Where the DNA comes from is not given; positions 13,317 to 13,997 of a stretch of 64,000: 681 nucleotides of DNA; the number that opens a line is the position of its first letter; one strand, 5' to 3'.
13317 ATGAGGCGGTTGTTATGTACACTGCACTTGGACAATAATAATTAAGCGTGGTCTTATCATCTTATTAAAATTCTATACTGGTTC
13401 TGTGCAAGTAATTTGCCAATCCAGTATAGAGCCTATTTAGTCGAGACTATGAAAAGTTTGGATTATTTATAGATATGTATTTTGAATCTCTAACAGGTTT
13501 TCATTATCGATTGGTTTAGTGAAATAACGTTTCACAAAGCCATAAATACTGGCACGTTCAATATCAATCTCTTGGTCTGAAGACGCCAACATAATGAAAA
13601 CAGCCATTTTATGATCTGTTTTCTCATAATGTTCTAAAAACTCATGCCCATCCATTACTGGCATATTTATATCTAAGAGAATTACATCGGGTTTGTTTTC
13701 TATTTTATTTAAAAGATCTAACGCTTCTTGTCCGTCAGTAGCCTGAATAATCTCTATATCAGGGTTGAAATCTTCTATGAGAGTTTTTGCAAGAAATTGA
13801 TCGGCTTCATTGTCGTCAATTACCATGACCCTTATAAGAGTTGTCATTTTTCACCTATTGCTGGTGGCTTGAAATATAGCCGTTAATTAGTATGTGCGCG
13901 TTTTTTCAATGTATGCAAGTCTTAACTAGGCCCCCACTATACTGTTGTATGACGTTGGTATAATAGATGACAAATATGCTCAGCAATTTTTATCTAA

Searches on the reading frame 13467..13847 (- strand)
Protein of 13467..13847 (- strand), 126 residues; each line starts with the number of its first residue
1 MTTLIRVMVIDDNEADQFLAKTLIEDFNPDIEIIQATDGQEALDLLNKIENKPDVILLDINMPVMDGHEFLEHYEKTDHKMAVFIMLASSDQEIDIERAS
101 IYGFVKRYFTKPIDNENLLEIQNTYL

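Call 8: search_protein_families(library=pfam, proteins=[window:13467-13847:-], max_evalue=0.0001)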
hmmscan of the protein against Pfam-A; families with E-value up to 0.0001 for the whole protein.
window:13467-13847:- (126 aa): 1 family
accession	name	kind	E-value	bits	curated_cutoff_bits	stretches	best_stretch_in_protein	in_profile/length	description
PF00072.30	Response_reg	-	1.1e-18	67.8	30.2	1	7-120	1-108/111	Response regulator receiver domain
